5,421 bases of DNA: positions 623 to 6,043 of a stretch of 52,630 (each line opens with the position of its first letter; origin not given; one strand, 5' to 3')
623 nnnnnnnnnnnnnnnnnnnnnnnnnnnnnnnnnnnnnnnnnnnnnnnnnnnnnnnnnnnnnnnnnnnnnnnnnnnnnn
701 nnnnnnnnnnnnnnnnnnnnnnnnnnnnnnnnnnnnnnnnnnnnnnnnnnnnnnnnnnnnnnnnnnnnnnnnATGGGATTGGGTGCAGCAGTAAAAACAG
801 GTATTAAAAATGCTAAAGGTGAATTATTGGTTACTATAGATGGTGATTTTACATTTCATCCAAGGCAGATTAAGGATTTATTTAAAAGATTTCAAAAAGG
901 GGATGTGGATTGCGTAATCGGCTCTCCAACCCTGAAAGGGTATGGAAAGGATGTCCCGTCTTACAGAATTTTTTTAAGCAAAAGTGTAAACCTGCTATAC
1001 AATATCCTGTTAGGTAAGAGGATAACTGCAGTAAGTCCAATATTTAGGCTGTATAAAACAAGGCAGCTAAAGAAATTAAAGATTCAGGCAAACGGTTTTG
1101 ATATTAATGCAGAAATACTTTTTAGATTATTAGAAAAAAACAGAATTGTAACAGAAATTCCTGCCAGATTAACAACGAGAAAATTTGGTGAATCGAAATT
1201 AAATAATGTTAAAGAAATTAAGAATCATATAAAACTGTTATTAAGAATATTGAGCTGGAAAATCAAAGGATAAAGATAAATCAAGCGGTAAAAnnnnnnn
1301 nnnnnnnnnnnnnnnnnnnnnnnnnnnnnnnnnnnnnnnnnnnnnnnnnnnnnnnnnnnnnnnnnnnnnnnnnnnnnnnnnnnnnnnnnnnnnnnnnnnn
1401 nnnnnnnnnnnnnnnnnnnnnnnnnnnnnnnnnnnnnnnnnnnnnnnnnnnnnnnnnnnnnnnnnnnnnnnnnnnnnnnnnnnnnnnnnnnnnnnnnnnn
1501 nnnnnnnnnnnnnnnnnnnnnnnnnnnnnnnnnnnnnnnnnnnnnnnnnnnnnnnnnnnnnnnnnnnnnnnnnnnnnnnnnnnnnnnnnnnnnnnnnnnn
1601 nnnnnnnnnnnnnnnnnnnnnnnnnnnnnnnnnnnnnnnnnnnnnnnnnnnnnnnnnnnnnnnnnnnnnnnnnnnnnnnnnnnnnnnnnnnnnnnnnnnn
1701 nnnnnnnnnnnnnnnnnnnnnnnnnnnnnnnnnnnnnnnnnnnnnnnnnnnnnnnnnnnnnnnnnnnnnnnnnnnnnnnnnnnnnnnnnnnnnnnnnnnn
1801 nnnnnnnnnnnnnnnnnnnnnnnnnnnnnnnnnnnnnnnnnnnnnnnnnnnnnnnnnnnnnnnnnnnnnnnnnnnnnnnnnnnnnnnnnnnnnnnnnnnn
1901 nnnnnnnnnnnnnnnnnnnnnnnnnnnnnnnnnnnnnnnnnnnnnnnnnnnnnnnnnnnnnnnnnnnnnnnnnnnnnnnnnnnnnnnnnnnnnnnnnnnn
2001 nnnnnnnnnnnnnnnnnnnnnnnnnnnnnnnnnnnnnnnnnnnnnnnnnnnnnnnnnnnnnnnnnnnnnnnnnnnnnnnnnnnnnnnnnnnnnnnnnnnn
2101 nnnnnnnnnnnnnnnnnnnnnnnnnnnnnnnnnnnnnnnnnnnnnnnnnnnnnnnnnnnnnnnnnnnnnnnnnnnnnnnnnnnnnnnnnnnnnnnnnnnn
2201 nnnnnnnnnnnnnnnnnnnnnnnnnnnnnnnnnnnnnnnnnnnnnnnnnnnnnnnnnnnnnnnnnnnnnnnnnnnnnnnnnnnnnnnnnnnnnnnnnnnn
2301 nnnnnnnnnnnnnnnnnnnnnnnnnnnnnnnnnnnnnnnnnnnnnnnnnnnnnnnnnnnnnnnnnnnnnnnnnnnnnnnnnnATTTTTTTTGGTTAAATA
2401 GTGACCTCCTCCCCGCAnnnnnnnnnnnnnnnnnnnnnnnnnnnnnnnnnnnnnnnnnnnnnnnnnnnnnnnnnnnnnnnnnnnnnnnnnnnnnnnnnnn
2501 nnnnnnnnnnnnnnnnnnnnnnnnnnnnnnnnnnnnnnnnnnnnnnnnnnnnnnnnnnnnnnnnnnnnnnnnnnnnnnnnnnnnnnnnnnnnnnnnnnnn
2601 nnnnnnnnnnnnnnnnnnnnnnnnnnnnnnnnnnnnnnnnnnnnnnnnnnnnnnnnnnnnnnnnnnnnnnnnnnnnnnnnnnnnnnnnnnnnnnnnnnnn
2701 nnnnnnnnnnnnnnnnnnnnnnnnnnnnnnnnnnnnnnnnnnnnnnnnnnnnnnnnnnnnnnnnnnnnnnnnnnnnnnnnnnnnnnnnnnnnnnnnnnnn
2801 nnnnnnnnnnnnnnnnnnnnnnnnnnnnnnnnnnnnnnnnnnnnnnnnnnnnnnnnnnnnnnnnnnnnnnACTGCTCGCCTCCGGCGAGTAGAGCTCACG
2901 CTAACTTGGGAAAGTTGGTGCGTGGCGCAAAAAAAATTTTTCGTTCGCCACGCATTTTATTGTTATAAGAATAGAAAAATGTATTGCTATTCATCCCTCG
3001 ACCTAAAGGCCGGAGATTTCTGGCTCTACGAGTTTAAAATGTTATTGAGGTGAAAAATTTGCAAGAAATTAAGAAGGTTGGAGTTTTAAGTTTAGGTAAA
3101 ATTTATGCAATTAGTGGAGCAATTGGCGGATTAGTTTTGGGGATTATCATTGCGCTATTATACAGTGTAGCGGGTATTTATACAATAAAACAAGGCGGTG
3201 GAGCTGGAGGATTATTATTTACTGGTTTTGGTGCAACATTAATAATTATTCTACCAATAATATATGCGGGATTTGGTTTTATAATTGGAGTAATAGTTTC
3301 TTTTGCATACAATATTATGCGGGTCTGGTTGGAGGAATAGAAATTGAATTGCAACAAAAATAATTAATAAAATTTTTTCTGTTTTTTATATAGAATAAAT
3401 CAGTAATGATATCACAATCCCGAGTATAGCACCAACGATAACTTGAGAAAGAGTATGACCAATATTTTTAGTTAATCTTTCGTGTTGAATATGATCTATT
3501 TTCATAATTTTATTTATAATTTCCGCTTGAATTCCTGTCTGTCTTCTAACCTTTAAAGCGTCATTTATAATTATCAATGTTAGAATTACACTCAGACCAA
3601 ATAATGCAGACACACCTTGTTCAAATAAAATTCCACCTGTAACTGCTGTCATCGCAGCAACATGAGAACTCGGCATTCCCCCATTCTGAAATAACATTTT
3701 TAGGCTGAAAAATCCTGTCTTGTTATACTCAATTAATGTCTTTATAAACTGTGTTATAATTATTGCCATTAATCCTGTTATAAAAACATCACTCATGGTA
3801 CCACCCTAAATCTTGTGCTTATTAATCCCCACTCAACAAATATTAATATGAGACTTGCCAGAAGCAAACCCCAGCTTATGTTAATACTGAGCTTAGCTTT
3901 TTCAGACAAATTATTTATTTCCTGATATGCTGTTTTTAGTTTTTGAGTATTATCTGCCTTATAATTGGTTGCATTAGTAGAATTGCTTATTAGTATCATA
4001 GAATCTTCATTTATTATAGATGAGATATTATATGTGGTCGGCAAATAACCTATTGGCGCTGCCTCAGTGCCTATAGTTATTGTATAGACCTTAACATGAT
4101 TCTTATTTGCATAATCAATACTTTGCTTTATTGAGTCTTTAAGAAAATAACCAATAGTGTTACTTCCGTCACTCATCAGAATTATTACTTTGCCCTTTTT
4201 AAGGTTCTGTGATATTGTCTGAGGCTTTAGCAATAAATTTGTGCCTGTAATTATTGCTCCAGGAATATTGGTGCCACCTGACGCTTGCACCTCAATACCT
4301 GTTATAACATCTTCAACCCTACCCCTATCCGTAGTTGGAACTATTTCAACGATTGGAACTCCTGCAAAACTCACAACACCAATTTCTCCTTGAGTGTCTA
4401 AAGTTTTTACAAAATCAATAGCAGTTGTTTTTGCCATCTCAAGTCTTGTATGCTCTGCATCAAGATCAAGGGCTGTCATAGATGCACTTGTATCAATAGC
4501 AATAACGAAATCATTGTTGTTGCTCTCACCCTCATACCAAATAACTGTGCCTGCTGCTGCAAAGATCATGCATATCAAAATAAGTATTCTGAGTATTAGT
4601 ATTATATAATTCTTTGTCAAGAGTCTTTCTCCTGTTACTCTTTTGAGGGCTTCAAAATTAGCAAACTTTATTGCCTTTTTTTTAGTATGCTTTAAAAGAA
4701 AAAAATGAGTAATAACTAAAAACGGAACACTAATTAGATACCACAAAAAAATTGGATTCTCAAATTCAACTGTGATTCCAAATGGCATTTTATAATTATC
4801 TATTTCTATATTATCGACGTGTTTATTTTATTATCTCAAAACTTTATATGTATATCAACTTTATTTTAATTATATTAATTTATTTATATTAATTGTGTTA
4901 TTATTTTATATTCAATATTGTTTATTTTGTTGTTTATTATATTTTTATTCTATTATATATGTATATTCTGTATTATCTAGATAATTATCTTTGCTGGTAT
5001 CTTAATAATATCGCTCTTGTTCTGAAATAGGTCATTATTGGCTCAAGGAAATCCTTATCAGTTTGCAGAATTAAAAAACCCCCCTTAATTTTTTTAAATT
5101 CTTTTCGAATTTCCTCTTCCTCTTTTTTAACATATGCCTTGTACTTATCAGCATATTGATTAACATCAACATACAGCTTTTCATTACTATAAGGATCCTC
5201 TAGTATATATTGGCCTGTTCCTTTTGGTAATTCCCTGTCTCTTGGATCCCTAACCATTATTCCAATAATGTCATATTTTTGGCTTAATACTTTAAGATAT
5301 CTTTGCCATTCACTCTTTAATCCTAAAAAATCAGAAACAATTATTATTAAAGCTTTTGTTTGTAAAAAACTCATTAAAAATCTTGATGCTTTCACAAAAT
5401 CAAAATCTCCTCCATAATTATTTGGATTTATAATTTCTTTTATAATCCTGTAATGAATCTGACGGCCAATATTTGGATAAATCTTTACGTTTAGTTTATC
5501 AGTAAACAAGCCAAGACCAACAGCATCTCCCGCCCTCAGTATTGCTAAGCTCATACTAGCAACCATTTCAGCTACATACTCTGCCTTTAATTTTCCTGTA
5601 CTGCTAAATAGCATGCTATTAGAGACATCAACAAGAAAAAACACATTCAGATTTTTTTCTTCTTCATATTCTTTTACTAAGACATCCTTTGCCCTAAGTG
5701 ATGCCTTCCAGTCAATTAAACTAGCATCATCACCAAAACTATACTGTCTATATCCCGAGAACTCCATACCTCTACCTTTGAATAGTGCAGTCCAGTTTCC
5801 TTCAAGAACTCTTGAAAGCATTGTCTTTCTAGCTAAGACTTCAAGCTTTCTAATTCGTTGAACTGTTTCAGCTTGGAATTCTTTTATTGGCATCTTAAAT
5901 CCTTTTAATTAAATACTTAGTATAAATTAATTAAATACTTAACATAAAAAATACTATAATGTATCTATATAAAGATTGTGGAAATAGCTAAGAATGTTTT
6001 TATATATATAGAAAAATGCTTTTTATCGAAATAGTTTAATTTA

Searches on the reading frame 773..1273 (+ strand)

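Call 10: search_protein_families(library=pfam, proteins=[window:773-1273:+], max_evalue=0.001)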
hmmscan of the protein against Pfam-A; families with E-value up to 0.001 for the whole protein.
window:773-1273:+ (166 aa): 1 family
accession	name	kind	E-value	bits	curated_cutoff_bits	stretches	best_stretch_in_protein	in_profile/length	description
PF00535.33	Glycos_transf_2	-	3.1e-12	47.2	23.3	1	2-101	65-166/168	Glycosyl transferase family 2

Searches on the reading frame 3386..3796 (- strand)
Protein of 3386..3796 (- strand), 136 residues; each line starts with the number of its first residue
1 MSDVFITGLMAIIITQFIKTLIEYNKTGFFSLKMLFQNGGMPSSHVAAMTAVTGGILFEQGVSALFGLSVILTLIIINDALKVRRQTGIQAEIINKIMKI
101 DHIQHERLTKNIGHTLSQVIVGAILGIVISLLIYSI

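Call 10: search_protein_families(library=pfam, proteins=[window:3386-3796:-], max_evalue=0.001)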
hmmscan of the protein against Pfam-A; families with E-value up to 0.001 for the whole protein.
window:3386-3796:- (136 aa): 2 families
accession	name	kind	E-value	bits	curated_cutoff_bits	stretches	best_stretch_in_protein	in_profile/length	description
PF02681.20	DUF212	-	3.7e-35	121.3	26.5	1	3-129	4-126/126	Divergent PAP2 family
PF01569.27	PAP2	-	0.00034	20.8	27.2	0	114-135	102-123/130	PAP2 superfamily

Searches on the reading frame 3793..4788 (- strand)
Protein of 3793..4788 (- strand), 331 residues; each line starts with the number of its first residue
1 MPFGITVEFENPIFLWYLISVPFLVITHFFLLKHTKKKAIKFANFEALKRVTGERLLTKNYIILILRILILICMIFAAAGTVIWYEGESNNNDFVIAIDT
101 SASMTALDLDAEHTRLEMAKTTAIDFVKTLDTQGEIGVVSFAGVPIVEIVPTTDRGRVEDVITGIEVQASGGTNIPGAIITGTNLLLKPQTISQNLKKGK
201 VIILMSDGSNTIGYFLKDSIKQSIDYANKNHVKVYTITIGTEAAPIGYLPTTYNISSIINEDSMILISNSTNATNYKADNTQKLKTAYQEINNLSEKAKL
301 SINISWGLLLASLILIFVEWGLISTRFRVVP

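Call 10: search_protein_families(library=pfam, proteins=[window:3793-4788:-], max_evalue=0.001)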
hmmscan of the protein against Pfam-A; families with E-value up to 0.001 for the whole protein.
window:3793-4788:- (331 aa): 3 families
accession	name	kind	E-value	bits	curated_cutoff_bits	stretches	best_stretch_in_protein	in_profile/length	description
PF13519.12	VWA_2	-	5.4e-18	66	27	1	95-208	2-106/107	von Willebrand factor type A domain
PF07584.16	BatA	-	1.1e-11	45.4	25.9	1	8-80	3-76/77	Aerotolerance regulator N-terminal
PF00092.34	VWA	-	1.6e-11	45.2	23.8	1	93-288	1-172/174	von Willebrand factor type A domain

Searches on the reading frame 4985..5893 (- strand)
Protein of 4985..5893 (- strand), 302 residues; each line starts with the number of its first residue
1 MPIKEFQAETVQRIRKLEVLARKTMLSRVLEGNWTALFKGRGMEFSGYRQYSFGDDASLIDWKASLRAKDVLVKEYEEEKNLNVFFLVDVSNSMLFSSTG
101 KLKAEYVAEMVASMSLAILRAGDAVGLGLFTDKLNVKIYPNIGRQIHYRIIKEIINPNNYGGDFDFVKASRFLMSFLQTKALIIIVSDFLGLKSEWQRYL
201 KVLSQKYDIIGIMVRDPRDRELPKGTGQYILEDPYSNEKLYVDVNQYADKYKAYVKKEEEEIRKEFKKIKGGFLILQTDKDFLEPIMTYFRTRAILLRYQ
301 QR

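Call 10: search_protein_families(library=pfam, proteins=[window:4985-5893:-], max_evalue=0.001)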
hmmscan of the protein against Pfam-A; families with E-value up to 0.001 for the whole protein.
window:4985-5893:- (302 aa): 2 families
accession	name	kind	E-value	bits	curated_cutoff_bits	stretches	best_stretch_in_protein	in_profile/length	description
PF01882.25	DUF58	-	3.1e-46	157.7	23.4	1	48-259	2-214/216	Protein of unknown function DUF58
PF13519.12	VWA_2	-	1.6e-08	35.5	27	1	84-189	1-106/107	von Willebrand factor type A domain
